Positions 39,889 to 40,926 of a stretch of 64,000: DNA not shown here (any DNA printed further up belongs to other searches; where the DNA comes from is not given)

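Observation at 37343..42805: Methanethiol oxidase (SBP56/MtoX) module with two SCO1-type copper chaperones, a MauG-like di-haem peroxidase and a TlpA thioredoxin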

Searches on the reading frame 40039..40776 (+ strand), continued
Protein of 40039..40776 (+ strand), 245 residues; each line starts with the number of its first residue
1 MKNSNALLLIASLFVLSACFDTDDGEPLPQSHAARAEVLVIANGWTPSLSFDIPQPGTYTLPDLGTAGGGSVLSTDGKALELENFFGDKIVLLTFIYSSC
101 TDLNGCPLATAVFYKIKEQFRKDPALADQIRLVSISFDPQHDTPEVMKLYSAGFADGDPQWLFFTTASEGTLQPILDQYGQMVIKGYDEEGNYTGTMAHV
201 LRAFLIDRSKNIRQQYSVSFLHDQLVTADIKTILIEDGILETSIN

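Call 73: fold_search(model_id=the predicted structure, library=pdb)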
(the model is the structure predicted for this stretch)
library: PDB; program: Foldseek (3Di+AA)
matches with E <= 10: 779; with E <= 0.001: 409
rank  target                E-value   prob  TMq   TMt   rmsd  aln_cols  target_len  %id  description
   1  1wp0_B                2.9e-11  1.00  0.57  0.85   2.6       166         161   20  Human SCO1 (released 2005-01-18)
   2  4txo_D                3.5e-11  1.00  0.55  0.81   3.5       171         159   24  Crystal structure of the mixed disulfide complex of thioredoxin-like TlpAs(C110S) and copper chaperone ScoIs(C74S) (released 2014-10-01)
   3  6n5u_A                6.7e-11  1.00  0.56  0.83   3.3       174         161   20  Crystal structure of Arabidopsis thaliana ScoI with copper bound (released 2019-07-24)
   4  4wbj_A                8.0e-11  1.00  0.56  0.83   3.1       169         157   25  Crystal structure of Bradyrhizobium japonicum ScoI in the oxidized state (released 2015-09-23)
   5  4wbj_B                8.4e-11  1.00  0.51  0.74   4.2       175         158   22  Crystal structure of Bradyrhizobium japonicum ScoI in the oxidized state (released 2015-09-23)
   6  6n5u_B                1.9e-10  1.00  0.57  0.87   2.7       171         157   20  Crystal structure of Arabidopsis thaliana ScoI with copper bound (released 2019-07-24)
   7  1xzo_A                2.3e-10  1.00  0.55  0.76   4.3       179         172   20  Identification of a disulfide switch in BsSco, a member of the Sco family of cytochrome c oxidase assembly proteins (released 2005-03-01)
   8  4txo_H                2.9e-10  1.00  0.50  0.77   4.0       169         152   23  Crystal structure of the mixed disulfide complex of thioredoxin-like TlpAs(C110S) and copper chaperone ScoIs(C74S) (released 2014-10-01)
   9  4hde                  4.6e-10  1.00  0.59  0.83   2.8       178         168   21  The crystal structure of a SCO1/SenC family lipoprotein from Bacillus anthracis str. Ames (released 2012-10-24)
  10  1xzo_B                7.9e-10  1.00  0.55  0.75   4.0       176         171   20  Identification of a disulfide switch in BsSco, a member of the Sco family of cytochrome c oxidase assembly proteins (released 2005-03-01)
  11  2ggt_B                1.1e-09  1.00  0.57  0.84   2.8       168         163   20  Crystal structure of human SCO1 complexed with nickel. (released 2006-05-16)
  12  2k6v_MODEL_1_A        1.3e-09  1.00  0.54  0.74   4.2       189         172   21  Solution structures of apo Sco1 protein from Thermus Thermophilus (released 2008-09-09)
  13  4txo_B                1.8e-09  1.00  0.52  0.77   3.9       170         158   25  Crystal structure of the mixed disulfide complex of thioredoxin-like TlpAs(C110S) and copper chaperone ScoIs(C74S) (released 2014-10-01)
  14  3me7_A                2.9e-09  1.00  0.53  0.73   4.3       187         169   18  Crystal structure of putative electron transport protein aq_2194 from Aquifex aeolicus VF5 (released 2010-04-14)
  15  2b7j_B                2.0e-08  1.00  0.52  0.68   5.0       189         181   17  Crystal Structure of Yeast Sco1 with Copper Bound (released 2006-04-11)
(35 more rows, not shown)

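Call 75: find_homologous_proteins(query=P0213, max_evalue=1e-20)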
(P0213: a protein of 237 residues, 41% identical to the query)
Query P0213 (237 aa): 2327 proteins with E <= 1e-20 among 8000 candidates; the best 120 are listed.
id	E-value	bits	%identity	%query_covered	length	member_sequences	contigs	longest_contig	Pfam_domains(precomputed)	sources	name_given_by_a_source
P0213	1.2e-151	521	100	100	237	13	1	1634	PF02630.21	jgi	jgi:protein SCO1/2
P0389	1.4e-146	504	97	100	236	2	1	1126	PF02630.21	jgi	jgi:protein SCO1/2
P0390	1.4e-143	495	95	100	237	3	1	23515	PF02630.21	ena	-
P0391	2.6e-130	451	87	100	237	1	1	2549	PF02630.21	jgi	jgi:cytochrome oxidase Cu insertion factor (SCO1/SenC/PrrC family)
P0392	7.9e-128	443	88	100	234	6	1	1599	PF02630.21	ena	-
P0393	2.3e-126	438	87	100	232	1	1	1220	PF02630.21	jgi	-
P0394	4.1e-126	437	86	100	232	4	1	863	PF02630.21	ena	-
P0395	1.1e-121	423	86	100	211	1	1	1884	PF02630.21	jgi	jgi:protein SCO1/2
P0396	2.5e-117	409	93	85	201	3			PF02630.21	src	-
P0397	3.5e-102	359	74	95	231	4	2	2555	PF02630.21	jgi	jgi:protein SCO1/2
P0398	4.0e-102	359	74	98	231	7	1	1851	PF02630.21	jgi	jgi:protein SCO1/2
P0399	1.2e-101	357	77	89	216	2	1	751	PF02630.21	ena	-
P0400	2.8e-100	353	75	93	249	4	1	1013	PF02630.21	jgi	jgi:protein SCO1/2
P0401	2.9e-98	346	72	98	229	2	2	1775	PF02630.21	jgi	jgi:cytochrome oxidase Cu insertion factor (SCO1/SenC/PrrC family)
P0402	4.6e-98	346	75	89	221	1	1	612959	PF02630.21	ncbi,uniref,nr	ncbi:SCO family protein (plasmid) [Skermanella rosea]|uniref:SCO family protein n=1 Tax=Skermanella 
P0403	1.5e-97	344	80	82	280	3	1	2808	PF02630.21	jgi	jgi:cytochrome oxidase Cu insertion factor (SCO1/SenC/PrrC family)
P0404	1.3e-96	341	77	87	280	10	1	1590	PF02630.21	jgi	jgi:protein SCO1/2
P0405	2.5e-96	340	87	78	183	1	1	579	PF02630.21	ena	-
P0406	5.8e-96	339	74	87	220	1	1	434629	PF02630.21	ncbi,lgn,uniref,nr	ncbi:SCO family protein (plasmid) [Skermanella mucosa]|uniref:SCO family protein n=1 Tax=Skermanella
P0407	1.7e-95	337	76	88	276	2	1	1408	PF02630.21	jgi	jgi:protein SCO1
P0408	8.5e-95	335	79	82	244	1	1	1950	PF02630.21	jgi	jgi:cytochrome oxidase Cu insertion factor (SCO1/SenC/PrrC family)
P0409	2.0e-93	330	73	92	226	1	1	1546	PF02630.21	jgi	jgi:cytochrome oxidase Cu insertion factor (SCO1/SenC/PrrC family)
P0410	3.1e-92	327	77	81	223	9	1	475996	PF02630.21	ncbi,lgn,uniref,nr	ncbi:SCO family protein (plasmid) [Skermanella sp. TT6]|uniref:SCO family protein n=1 Tax=Skermanell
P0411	1.4e-91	324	73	91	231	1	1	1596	PF02630.21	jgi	jgi:protein SCO1/2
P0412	5.2e-91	323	74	86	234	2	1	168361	PF02630.21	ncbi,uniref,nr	ncbi:hypothetical protein N825_12400 [Skermanella stibiiresistens SB22]|uniref:Electron transporter 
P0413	1.6e-88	314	75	83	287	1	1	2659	PF02630.21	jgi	jgi:protein SCO1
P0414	2.4e-86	307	69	90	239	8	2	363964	PF02630.21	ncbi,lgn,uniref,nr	ncbi:hypothetical protein SAE02_19980 [Skermanella aerolata]|uniref:SCO family protein n=1 Tax=Skerm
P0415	7.1e-84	299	69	90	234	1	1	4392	PF02630.21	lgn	-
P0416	2.7e-76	274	59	97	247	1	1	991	PF02630.21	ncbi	-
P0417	2.2e-71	258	57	96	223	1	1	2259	PF02630.21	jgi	-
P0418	3.8e-71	258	81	62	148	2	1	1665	PF02630.21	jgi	jgi:protein SCO1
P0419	4.3e-71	257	59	87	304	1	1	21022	PF02630.21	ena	-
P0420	6.1e-70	254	56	89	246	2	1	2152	PF02630.21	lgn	-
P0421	9.3e-70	253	57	88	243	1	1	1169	PF02630.21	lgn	-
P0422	9.6e-70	253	62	82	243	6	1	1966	PF02630.21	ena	-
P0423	2.1e-69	252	58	85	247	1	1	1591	PF02630.21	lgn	-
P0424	2.7e-69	251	57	87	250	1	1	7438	PF02630.21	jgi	jgi:cytochrome oxidase Cu insertion factor (SCO1/SenC/PrrC family)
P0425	1.0e-68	250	58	82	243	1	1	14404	PF02630.21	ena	-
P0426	1.5e-68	249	79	63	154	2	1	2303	PF02630.21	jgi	-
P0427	1.6e-68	249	58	84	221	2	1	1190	PF02630.21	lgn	-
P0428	3.4e-68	248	58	85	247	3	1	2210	PF02630.21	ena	-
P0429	9.4e-68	246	56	87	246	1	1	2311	PF02630.21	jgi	jgi:protein SCO1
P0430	1.7e-67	246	57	86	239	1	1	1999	PF02630.21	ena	-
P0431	2.9e-67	245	57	90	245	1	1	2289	PF02630.21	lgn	-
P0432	3.8e-67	244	58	84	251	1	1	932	PF02630.21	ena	-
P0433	6.0e-67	244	59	81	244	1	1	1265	PF02630.21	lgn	-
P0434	9.1e-67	243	54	96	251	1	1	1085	PF02630.21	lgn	-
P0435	1.5e-66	243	59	81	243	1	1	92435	PF02630.21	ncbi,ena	-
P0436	3.6e-66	241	55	88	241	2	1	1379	PF02630.21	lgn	-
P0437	4.5e-66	241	55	87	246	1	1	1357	PF02630.21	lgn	-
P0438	6.2e-66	240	60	81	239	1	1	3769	PF02630.21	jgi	jgi:protein SCO1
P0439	7.6e-66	240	58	83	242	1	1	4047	PF02630.21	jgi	-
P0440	1.0e-65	240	59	80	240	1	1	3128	PF02630.21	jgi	jgi:protein SCO1/2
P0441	1.1e-65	240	59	81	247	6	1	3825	PF02630.21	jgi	jgi:protein SCO1/2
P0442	6.4e-65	237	55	85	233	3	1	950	PF02630.21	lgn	-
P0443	1.2e-64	236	59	82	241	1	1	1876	PF02630.21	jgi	jgi:cytochrome oxidase Cu insertion factor (SCO1/SenC/PrrC family)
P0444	1.7e-64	236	59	82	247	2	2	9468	PF02630.21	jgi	jgi:protein SCO1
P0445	2.1e-64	235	59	80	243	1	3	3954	PF02630.21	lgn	-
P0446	3.3e-64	235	55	89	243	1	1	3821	PF02630.21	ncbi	-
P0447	3.9e-64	235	54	89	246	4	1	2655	PF02630.21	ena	-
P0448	7.4e-64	234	56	88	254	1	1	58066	PF02630.21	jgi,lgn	-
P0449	7.4e-64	234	59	76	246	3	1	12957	PF02630.21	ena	-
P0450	7.9e-64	234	57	80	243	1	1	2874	PF02630.21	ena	-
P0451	8.9e-64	233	58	87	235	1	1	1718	PF02630.21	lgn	-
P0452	1.2e-63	233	57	82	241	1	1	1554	PF02630.21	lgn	-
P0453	1.3e-63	233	56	86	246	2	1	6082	PF02630.21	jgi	-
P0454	3.6e-63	231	55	81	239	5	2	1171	PF02630.21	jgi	jgi:cytochrome oxidase Cu insertion factor (SCO1/SenC/PrrC family)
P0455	9.2e-63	230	55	89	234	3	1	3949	PF02630.21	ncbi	-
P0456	1.5e-62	229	58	80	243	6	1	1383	PF02630.21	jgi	jgi:cytochrome oxidase Cu insertion factor (SCO1/SenC/PrrC family)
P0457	5.8e-62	227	56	79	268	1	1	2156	PF02630.21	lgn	-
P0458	7.7e-62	227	58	80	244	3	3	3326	PF02630.21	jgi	jgi:protein SCO1/2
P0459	1.1e-61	227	57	78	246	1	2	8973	PF02630.21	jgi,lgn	jgi:protein SCO1/2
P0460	2.2e-61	226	56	80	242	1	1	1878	PF02630.21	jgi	jgi:protein SCO1/2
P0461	2.3e-61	226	53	86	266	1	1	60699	PF02630.21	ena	-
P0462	3.7e-61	225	58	81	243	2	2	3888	PF02630.21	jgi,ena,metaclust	metaclust:\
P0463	5.6e-61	224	55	83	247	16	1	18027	PF02630.21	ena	-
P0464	6.7e-61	224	56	88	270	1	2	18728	PF02630.21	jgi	-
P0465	7.2e-61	224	58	80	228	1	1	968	PF02630.21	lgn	-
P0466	8.2e-61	224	50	98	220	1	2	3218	PF02630.21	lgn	-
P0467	1.3e-60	223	55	81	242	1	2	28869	PF02630.21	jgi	jgi:cytochrome oxidase Cu insertion factor (SCO1/SenC/PrrC family)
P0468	1.6e-60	223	55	89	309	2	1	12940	PF02630.21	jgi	jgi:cytochrome oxidase Cu insertion factor (SCO1/SenC/PrrC family)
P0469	3.8e-60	222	53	84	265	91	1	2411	PF02630.21,PF00578.28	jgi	jgi:protein SCO1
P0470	4.5e-60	221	56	80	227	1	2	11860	PF02630.21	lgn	-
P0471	4.5e-60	221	69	61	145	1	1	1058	PF02630.21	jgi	-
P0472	6.5e-60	221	55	81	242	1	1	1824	PF02630.21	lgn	-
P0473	6.6e-60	221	55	83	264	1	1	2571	PF02630.21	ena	-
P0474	8.1e-60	220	57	79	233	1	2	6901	PF02630.21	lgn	-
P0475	8.8e-60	220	52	84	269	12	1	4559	PF02630.21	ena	-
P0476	9.6e-60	220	53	95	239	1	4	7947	PF02630.21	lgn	-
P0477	1.1e-59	220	55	76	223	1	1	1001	PF02630.21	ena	-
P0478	1.1e-59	220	56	87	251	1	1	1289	PF02630.21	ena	-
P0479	1.2e-59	220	52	83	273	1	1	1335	PF02630.21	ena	-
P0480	1.3e-59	220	53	85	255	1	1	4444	PF02630.21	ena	-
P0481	1.3e-59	220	54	87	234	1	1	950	PF02630.21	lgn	-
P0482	1.4e-59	220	57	83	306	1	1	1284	PF02630.21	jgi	jgi:cytochrome oxidase Cu insertion factor (SCO1/SenC/PrrC family)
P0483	1.7e-59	219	54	84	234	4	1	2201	PF02630.21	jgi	-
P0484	2.0e-59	219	53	86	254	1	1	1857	PF02630.21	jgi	jgi:cytochrome oxidase Cu insertion factor (SCO1/SenC/PrrC family)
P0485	2.3e-59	219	55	82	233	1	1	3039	PF02630.21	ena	-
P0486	2.7e-59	219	57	83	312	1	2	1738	PF02630.21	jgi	jgi:cytochrome oxidase Cu insertion factor (SCO1/SenC/PrrC family)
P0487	3.0e-59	219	52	84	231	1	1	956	PF02630.21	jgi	-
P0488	3.1e-59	219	51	86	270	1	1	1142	PF02630.21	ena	-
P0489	3.3e-59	218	52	84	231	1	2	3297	PF02630.21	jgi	jgi:protein SCO1/2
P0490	3.4e-59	218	52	84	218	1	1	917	PF02630.21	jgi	jgi:cytochrome oxidase Cu insertion factor (SCO1/SenC/PrrC family)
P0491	3.6e-59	218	54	82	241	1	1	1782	PF02630.21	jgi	jgi:cytochrome oxidase Cu insertion factor (SCO1/SenC/PrrC family)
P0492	4.0e-59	218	56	84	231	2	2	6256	PF02630.21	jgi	-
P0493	4.0e-59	218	52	84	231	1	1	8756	PF02630.21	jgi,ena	jgi:protein SCO1/2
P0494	4.4e-59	218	54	82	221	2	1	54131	PF02630.21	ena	-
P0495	4.7e-59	218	55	82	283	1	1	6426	PF02630.21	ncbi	-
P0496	4.7e-59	218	55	81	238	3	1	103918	PF02630.21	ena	-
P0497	5.0e-59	218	53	82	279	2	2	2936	PF02630.21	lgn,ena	-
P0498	5.3e-59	218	53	84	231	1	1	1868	PF02630.21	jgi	jgi:protein SCO1/2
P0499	5.3e-59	218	53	94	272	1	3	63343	PF02630.21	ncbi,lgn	-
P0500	5.5e-59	218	54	81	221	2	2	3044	PF02630.21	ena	-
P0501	6.4e-59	218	57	83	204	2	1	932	PF02630.21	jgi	jgi:cytochrome oxidase Cu insertion factor (SCO1/SenC/PrrC family)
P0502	6.6e-59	217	53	96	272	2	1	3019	PF02630.21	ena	-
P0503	7.5e-59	217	56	79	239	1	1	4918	PF02630.21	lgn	-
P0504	8.0e-59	217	53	84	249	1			PF02630.21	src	-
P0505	8.3e-59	217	54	83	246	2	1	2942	PF02630.21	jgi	jgi:cytochrome oxidase Cu insertion factor (SCO1/SenC/PrrC family)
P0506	8.5e-59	217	54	82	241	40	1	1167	PF02630.21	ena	-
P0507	9.0e-59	217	58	81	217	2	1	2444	PF02630.21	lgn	-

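Call 77: find_encoding_contigs(protein=P0435, flank=6000, max_places=1)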
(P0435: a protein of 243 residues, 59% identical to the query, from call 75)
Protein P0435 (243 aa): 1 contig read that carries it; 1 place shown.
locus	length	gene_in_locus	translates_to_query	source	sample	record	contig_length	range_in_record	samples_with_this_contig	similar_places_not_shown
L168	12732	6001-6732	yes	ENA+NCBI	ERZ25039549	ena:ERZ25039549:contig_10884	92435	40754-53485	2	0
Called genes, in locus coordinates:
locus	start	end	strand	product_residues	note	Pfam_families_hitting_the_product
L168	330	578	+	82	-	PF22086:DUF6940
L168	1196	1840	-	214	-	PF01810:LysE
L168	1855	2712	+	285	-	PF02311:AraC_binding, PF12833:HTH_18, PF00165:HTH_AraC (weak)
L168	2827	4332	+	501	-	PF00149:Metallophos, PF02872:5_nucleotid_C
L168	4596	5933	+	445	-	PF05694:SBP56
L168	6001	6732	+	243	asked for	PF02630:SCO1-SenC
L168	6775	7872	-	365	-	PF13174:TPR_6 (faint), PF13181:TPR_8 (faint), PF14559:TPR_19 (weak), PF00515:TPR_1 (weak), PF07719:TPR_2 (weak), PF13428:TPR_14 (weak), PF13432:TPR_16 (weak), PF14559:TPR_19 (weak), +4 more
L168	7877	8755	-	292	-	PF02735:Ku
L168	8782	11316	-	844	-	PF13298:LigD_N, PF01068:DNA_ligase_A_M, PF09414:RNA_ligase (weak), PF04679:DNA_ligase_A_C, PF21686:LigD_Prim-Pol, PF01896:DNA_primase_S (weak)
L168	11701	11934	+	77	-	-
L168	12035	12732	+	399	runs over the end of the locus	PF00487:FA_desaturase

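Call 78: find_encoding_contigs(protein=P0448, flank=6000, max_places=1)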
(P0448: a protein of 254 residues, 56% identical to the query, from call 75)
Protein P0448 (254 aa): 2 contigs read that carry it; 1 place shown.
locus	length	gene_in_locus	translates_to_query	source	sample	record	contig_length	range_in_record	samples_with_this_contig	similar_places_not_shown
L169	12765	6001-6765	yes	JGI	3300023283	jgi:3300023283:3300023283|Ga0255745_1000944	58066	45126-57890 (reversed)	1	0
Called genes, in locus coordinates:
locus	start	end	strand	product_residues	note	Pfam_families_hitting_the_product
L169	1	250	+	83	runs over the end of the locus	PF12441:CopG_antitoxin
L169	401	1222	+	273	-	-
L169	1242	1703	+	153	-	PF03692:CxxCxxCC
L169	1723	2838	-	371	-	PF03480:DctP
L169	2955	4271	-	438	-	PF00486:Trans_reg_C, PF12697:Abhydrolase_6, PF00561:Abhydrolase_1, PF12146:Hydrolase_4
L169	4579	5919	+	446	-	PF05694:SBP56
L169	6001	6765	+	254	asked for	PF02630:SCO1-SenC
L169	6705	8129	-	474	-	PF00535:Glycos_transf_2, PF13641:Glyco_tranf_2_3 (weak), PF00535:Glycos_transf_2 (weak), PF13641:Glyco_tranf_2_3, PF03142:Chitin_synth_2 (faint), PF13632:Glyco_trans_2_3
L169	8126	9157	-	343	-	PF13646:HEAT_2 (weak), PF02985:HEAT (faint), PF13646:HEAT_2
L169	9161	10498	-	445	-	PF07719:TPR_2 (faint), PF13174:TPR_6 (faint), PF13428:TPR_14 (faint), PF14559:TPR_19 (weak), PF13432:TPR_16 (weak)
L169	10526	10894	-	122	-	PF00072:Response_reg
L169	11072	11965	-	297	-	PF19576:Acyltransf_2, PF01553:Acyltransferase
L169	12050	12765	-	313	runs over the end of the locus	PF00389:2-Hacid_dh, PF02826:2-Hacid_dh_C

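Call 79: find_encoding_contigs(protein=P0419, flank=6000, max_places=1)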
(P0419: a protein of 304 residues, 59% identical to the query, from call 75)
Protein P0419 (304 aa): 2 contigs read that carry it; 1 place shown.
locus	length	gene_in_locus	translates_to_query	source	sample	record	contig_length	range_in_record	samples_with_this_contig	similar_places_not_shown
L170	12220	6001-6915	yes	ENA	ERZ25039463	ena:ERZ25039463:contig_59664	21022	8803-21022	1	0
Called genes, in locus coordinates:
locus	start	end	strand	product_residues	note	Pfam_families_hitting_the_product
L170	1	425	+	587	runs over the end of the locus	PF00211:Guanylate_cyc, PF00515:TPR_1 (faint), PF07719:TPR_2 (faint), PF13431:TPR_17 (weak), PF23914:TPR_CcmH_CycH (weak), PF13414:TPR_11 (weak), PF13432:TPR_16, PF14559:TPR_19, +6 more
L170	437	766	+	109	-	-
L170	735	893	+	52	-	PF12770:CHAT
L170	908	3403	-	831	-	PF13191:AAA_16, PF13401:AAA_22 (weak)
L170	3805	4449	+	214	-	-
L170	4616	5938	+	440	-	PF05694:SBP56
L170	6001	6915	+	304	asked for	PF02630:SCO1-SenC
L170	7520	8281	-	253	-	-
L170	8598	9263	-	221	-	-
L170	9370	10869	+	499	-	PF00128:Alpha-amylase (faint), PF21331:Isoamylase_C (weak)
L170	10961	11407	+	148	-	-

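Call 80: find_encoding_contigs(protein=P0390, flank=6000, max_places=1)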
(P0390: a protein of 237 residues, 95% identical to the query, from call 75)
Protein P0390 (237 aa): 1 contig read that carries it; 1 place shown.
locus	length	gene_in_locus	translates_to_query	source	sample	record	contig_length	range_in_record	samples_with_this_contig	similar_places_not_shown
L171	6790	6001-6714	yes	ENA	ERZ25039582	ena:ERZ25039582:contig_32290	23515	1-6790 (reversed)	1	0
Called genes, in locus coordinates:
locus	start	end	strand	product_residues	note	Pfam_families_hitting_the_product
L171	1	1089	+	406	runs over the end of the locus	PF14765:PS-DH, PF22953:SpnB_Rossmann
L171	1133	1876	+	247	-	PF00107:ADH_zinc_N (weak)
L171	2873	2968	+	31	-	-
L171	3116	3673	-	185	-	-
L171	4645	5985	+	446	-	PF05694:SBP56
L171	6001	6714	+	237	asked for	PF02630:SCO1-SenC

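Call 81: find_encoding_contigs(protein=P0496, flank=6000, max_places=1)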
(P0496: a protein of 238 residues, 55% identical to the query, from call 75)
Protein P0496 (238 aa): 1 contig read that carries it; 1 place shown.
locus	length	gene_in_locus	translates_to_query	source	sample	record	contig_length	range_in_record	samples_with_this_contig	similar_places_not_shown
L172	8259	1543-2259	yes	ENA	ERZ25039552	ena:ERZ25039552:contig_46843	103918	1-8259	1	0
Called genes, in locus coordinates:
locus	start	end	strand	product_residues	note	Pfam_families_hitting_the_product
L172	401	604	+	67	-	-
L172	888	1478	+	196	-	PF05694:SBP56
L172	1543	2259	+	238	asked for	PF02630:SCO1-SenC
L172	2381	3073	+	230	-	-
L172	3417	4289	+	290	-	PF01063:Aminotran_4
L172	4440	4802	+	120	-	-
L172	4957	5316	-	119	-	-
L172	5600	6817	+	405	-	PF10009:DUF2252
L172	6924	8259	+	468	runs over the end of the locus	PF19363:DUF5939, PF00211:Guanylate_cyc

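Call 82: find_encoding_contigs(protein=P0461, flank=6000, max_places=1)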
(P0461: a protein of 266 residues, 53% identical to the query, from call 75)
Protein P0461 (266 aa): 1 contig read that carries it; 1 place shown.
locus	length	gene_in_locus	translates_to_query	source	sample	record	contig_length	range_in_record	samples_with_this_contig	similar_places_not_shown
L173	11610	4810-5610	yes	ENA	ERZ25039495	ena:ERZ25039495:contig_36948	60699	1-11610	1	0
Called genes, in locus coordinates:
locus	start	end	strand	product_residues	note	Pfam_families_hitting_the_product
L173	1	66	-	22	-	?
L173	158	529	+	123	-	PF08031:BBE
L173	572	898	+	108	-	PF08803:ydhR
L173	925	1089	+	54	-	-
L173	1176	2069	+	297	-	PF01590:GAF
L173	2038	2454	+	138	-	PF00158:Sigma54_activat, PF14532:Sigma54_activ_2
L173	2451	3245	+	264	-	PF00158:Sigma54_activat, PF25601:AAA_lid_14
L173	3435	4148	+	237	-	PF05694:SBP56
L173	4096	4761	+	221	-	PF05694:SBP56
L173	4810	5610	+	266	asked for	PF02630:SCO1-SenC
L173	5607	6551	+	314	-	PF00892:EamA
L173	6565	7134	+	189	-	PF02566:OsmC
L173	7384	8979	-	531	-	PF00920:ILVD_EDD_N, PF24877:ILV_EDD_C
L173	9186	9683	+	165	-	-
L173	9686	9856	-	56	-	-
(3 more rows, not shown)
